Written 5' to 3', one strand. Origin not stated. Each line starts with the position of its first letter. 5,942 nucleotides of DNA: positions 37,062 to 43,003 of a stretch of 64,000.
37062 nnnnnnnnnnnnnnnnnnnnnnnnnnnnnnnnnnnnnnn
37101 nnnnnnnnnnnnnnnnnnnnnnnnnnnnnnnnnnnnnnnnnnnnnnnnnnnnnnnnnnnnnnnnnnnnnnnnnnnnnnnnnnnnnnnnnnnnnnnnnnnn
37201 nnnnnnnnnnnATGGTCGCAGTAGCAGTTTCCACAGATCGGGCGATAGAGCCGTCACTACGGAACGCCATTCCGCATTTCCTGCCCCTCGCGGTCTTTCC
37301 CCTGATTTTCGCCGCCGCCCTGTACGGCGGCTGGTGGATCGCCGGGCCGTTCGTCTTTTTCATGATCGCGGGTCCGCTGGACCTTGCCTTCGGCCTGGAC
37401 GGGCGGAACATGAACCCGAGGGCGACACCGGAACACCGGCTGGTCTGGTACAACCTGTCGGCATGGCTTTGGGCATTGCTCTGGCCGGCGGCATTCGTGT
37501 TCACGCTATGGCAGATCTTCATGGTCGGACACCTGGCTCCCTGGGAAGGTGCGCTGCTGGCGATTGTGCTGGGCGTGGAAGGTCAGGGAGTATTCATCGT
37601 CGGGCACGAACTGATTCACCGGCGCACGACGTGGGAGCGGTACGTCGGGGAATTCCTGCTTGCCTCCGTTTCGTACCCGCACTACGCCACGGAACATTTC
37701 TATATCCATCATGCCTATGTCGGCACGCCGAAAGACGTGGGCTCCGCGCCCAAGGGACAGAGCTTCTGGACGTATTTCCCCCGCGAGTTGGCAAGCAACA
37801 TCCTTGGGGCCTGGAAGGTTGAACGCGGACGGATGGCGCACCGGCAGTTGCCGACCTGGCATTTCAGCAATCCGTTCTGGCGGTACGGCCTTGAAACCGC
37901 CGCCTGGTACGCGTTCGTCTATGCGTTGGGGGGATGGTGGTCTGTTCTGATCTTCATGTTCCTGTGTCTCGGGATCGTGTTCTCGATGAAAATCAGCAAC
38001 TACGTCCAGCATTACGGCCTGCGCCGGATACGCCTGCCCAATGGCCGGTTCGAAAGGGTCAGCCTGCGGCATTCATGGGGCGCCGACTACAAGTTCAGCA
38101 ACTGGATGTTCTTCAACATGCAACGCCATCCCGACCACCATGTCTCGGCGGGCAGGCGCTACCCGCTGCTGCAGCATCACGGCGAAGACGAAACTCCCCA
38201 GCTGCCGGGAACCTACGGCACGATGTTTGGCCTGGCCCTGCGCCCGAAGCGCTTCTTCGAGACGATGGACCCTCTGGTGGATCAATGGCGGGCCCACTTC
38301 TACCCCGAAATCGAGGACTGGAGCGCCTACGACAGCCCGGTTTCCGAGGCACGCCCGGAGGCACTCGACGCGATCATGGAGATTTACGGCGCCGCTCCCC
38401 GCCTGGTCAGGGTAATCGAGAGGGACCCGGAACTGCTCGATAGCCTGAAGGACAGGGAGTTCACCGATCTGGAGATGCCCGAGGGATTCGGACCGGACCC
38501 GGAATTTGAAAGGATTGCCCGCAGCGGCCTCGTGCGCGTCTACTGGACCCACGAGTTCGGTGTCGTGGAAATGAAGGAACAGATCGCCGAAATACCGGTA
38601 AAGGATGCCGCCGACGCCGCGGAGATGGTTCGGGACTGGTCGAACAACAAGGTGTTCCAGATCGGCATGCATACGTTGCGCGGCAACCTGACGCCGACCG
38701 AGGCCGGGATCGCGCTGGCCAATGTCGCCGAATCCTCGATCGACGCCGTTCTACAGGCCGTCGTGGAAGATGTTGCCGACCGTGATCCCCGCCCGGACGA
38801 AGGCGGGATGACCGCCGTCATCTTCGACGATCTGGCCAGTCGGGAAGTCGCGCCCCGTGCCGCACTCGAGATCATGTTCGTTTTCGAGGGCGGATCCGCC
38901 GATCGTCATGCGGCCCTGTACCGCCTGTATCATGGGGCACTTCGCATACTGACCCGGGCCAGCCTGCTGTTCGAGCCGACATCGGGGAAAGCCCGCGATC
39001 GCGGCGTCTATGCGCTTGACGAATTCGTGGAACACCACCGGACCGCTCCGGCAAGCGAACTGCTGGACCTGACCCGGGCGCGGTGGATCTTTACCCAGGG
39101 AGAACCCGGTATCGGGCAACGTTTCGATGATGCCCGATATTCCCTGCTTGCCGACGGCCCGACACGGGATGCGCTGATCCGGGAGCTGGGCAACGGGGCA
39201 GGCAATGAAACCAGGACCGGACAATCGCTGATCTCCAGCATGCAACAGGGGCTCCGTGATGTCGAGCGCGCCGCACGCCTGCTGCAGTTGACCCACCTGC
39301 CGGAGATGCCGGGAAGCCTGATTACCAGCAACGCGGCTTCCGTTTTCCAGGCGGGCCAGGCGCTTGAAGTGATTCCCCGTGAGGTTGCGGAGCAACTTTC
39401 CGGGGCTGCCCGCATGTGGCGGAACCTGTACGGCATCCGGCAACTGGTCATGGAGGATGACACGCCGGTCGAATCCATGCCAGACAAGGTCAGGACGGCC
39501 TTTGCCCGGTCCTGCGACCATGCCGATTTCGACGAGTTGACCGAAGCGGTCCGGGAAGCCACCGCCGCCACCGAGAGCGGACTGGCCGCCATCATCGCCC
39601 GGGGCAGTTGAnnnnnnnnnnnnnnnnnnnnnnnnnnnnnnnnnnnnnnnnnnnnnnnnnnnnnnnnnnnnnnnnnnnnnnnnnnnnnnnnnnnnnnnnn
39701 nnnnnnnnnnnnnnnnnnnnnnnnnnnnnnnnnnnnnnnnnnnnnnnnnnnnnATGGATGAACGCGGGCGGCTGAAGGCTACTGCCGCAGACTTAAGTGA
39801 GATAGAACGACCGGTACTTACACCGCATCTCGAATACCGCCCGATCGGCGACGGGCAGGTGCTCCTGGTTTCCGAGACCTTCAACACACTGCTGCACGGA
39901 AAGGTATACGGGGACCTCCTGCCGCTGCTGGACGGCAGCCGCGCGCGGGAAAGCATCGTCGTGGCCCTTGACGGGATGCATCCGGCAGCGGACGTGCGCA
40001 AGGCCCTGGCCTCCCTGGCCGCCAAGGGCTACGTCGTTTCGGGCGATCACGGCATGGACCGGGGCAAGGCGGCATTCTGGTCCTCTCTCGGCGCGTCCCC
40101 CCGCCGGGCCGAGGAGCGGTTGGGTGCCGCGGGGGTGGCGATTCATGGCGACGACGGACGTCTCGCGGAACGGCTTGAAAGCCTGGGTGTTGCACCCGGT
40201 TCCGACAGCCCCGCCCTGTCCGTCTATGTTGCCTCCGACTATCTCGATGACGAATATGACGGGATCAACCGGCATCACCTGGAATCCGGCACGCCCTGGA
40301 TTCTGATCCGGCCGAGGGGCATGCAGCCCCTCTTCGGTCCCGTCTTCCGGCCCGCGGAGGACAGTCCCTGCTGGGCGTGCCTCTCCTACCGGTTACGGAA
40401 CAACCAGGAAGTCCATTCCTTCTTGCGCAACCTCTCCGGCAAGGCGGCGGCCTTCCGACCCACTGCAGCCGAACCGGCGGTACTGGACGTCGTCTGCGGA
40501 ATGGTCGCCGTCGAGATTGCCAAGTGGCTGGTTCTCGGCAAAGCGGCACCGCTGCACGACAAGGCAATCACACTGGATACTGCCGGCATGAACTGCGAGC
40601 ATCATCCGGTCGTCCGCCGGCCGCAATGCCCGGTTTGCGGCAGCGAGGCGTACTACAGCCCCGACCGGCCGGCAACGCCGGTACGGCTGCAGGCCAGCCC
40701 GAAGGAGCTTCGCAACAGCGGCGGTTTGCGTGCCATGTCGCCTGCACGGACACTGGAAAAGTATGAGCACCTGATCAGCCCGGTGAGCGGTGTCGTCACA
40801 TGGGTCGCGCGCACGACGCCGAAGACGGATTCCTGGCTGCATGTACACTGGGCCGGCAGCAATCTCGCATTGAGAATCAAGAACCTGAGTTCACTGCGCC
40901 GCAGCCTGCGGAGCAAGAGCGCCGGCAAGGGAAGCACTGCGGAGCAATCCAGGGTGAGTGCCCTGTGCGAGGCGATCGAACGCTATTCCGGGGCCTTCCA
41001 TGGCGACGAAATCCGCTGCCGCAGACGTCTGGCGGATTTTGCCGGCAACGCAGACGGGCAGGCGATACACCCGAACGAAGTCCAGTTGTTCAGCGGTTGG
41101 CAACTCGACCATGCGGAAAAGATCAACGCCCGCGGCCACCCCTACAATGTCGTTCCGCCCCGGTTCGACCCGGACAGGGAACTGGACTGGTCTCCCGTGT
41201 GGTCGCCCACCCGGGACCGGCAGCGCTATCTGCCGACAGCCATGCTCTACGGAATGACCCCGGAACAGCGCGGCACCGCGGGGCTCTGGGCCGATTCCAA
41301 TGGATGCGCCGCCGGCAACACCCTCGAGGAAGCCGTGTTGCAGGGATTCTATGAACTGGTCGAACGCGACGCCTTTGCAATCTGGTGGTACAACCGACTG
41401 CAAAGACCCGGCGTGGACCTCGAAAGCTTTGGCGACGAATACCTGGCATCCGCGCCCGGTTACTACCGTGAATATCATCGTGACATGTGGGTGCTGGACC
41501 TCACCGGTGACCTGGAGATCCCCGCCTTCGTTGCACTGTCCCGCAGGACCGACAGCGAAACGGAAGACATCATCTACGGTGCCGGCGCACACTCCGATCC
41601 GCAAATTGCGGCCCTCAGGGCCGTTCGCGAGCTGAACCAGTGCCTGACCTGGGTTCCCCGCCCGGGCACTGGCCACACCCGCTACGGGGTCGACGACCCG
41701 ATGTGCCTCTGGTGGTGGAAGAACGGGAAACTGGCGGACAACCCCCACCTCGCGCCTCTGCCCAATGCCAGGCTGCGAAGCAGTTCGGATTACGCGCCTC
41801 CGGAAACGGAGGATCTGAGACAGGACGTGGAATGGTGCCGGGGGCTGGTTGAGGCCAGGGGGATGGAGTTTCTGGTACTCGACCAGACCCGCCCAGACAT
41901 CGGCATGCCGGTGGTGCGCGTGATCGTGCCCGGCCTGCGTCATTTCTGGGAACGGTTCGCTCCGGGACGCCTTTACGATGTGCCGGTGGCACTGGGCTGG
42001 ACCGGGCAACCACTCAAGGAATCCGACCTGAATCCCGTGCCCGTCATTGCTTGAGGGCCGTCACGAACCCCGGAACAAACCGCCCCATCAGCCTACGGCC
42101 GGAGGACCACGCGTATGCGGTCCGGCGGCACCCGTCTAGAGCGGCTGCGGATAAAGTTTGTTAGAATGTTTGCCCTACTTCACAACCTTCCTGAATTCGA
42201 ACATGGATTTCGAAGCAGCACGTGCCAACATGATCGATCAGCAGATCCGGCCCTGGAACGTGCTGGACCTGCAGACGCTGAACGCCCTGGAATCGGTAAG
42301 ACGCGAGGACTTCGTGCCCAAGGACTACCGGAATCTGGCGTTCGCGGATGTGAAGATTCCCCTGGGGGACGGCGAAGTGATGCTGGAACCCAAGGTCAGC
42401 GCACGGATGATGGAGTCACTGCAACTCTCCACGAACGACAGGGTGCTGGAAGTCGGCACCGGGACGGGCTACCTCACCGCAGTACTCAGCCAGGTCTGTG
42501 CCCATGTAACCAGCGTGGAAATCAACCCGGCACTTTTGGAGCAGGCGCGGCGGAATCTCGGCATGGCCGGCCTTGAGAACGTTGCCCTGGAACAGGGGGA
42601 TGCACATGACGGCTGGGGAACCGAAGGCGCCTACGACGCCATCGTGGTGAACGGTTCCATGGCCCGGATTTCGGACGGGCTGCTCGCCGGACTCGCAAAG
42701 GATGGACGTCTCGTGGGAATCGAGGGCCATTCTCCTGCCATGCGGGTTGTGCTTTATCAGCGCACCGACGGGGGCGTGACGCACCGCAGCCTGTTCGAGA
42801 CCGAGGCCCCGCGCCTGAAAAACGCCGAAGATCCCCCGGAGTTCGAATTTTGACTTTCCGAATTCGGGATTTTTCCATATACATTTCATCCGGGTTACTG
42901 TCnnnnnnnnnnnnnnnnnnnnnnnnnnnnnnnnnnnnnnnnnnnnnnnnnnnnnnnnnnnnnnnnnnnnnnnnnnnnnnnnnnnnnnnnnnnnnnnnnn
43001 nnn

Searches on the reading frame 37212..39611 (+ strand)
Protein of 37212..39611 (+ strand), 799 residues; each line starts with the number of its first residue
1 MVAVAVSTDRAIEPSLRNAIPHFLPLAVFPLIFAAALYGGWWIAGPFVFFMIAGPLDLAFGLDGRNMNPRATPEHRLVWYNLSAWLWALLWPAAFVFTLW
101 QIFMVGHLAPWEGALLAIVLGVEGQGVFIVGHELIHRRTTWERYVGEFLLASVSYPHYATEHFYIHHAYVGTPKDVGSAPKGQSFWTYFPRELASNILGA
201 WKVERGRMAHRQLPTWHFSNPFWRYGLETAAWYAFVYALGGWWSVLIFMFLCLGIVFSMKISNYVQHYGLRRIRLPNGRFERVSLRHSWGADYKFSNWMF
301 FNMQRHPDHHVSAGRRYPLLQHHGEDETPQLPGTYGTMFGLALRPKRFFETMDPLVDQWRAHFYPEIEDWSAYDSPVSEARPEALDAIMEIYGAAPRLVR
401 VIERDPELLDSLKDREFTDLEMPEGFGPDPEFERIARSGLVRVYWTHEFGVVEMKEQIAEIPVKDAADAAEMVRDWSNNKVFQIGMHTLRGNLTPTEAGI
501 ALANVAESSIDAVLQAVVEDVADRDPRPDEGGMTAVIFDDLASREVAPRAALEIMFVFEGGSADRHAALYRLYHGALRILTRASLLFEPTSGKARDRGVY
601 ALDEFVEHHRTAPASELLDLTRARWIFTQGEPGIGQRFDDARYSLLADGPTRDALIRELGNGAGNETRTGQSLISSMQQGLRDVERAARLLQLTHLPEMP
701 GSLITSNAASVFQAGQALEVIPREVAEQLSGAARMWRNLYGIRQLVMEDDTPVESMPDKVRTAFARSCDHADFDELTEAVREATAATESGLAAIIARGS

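Call 8: search_protein_families(library=pfam, proteins=[window:37212-39611:+], max_evalue=0.01)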
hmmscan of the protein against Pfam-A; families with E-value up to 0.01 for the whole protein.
window:37212-39611:+ (799 aa): 2 families
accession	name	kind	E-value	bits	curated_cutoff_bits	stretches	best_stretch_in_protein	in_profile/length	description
PF00487.30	FA_desaturase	-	1.8e-27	97.2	29.7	1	110-339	2-250/253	Fatty acid desaturase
PF03710.21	GlnE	-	5.9e-06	26.3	24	1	454-527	47-120/252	Glutamate-ammonia ligase adenylyltransferase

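Call 46: search_protein_families(library=ncbifam, proteins=[window:37212-39611:+], max_evalue=0.001)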
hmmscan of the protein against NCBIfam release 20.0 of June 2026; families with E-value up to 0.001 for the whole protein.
window:37212-39611:+ (799 aa): 3 families
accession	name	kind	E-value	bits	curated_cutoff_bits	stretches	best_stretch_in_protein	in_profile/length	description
NF010706.0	PRK14108.1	equivalog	9.4e-19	66.6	724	2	614-795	801-982/986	bifunctional [glutamine synthetase] adenylyltransferase/[glutamine synthetase]-adenylyl-L-tyrosine phosphorylase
NF008292.0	PRK11072.1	equivalog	4.1e-09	35.1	487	1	452-739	597-910/946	bifunctional [glutamate--ammonia ligase]-adenylyl-L-tyrosine phosphorylase/[glutamate--ammonia-ligase] adenylyltransferase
NF010707.0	PRK14109.1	equivalog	2.2e-07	29.3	625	1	464-562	656-754/1010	bifunctional [glutamine synthetase] adenylyltransferase/[glutamine synthetase]-adenylyl-L-tyrosine phosphorylase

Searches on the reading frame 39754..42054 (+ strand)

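Call 8: search_protein_families(library=pfam, proteins=[window:39754-42054:+], max_evalue=0.01)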
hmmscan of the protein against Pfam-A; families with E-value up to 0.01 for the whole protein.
window:39754-42054:+ (766 aa): 2 families
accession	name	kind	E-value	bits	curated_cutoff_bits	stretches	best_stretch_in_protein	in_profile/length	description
PF02624.21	YcaO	-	2.3e-95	320.1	25.7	1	390-729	1-325/325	YcaO cyclodehydratase, ATP-ad Mg2+-binding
PF21084.3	DUF4423_like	-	1.6e-07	32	24.1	1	23-94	3-74/76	Winged Helix-turn-helix domain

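Call 46: search_protein_families(library=ncbifam, proteins=[window:39754-42054:+], max_evalue=0.001)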
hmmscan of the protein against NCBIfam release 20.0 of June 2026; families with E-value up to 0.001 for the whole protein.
window:39754-42054:+ (766 aa): 7 families
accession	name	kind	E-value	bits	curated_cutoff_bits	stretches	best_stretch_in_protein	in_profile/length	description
TIGR03604.1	TOMM_cyclo_SagD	subfamily_domain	8.6e-79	265.1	219.25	1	391-763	1-373/377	thiazole/oxazole-forming peptide maturase, SagD family component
TIGR03882.1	cyclo_dehyd_2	equivalog_domain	2.9e-44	151.2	36.9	1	180-348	1-164/164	TOMM precursor leader peptide-binding protein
TIGR03266.1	methan_mark_1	equivalog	3.4e-38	131.6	365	2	389-631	55-269/376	YcaO-related McrA-glycine thioamidation protein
TIGR00702.1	TIGR00702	domain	4.1e-26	91.9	75.65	1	387-629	49-267/377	YcaO-type kinase domain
NF047750.1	SAMPActivE1UbaA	equivalog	0.00016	21.1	450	1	236-299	186-252/270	SAMP-activating enzyme E1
NF040716.1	YcaO_for_S12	equivalog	0.00026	19.6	700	0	515-539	177-201/571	30S ribosomal protein S12 methylthiotransferase accessory factor YcaO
NF006444.0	PRK08762.1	equivalog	0.00039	19.2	449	1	232-299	301-371/387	molybdopterin-synthase adenylyltransferase MoeB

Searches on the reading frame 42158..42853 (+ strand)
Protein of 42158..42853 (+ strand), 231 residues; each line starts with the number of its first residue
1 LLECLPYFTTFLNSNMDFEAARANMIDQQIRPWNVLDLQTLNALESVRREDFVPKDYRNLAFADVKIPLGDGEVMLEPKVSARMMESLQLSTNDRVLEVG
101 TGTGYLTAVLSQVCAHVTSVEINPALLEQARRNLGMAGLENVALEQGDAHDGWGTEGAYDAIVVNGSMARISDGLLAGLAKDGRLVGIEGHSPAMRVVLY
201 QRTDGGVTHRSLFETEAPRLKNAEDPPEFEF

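Call 46: search_protein_families(library=ncbifam, proteins=[window:42158-42853:+], max_evalue=0.001)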
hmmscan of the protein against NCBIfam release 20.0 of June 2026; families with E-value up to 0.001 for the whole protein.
window:42158-42853:+ (231 aa): 50 families (the best 25 are shown)
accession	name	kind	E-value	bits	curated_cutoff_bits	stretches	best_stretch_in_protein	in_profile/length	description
NF001453.0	PRK00312.1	equivalog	9.3e-45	152.8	188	1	18-214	7-203/217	protein-L-isoaspartate(D-aspartate) O-methyltransferase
TIGR00080.1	pimt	equivalog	2.7e-37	128.7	159.05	1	18-186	3-174/216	protein-L-isoaspartate O-methyltransferase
NF010549.0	PRK13942.1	equivalog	3.4e-30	105.1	282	1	21-212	6-199/215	protein-L-isoaspartate O-methyltransferase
TIGR04188.1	methyltr_grsp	subfamily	1.1e-22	80.9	380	1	77-209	92-226/363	ATP-grasp peptide maturase system methyltransferase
TIGR04364.1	methyltran_FxLD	equivalog_domain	1.1e-22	80.6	320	1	21-187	4-179/394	methyltransferase, FxLD system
NF010550.0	PRK13943.1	equivalog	1.4e-17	63.8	359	1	30-186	14-177/322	protein-L-isoaspartate O-methyltransferase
NF043040.1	corrin_prot_MT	hypoth_equivalog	1.2e-12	47.7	180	1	80-164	30-116/216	corrinoid protein-associated methyltransferase CpaM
TIGR02469.1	CbiT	equivalog_domain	3.2e-12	46.8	78.3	1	78-173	5-103/124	precorrin-6Y C5,15-methyltransferase (decarboxylating) subunit CbiT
TIGR00755.1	ksgA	equivalog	5.2e-12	45.6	171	1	76-161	13-96/256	16S rRNA (adenine(1518)-N(6)/adenine(1519)-N(6))-dimethyltransferase RsmA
NF011529.0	PRK14968.1-3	equivalog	2.3e-11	43.5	162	1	81-165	23-105/198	putative methyltransferase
NF000499.2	Erm23S_rRNA_broad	equivalog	4.5e-11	42.6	212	1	78-134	9-65/244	23S ribosomal RNA methyltransferase Erm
TIGR03534.1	RF_mod_PrmC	equivalog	1.9e-10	40.6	199.1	1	65-165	66-163/253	peptide chain release factor N(5)-glutamine methyltransferase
TIGR00537.1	hemK_rel_arch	hypoth_equivalog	9.3e-10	38.5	87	1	84-171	11-95/179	HemK2/MTQ2 family protein methyltransferase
NF041536.1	ArsM_DUF2284_UU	exception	3.7e-08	32.1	575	1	91-173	75-160/459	arsenite methyltransferase/DUF2284 domain selenoprotein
NF011530.0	PRK14968.1-4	equivalog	6.5e-08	32.1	243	1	90-165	37-106/202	putative methyltransferase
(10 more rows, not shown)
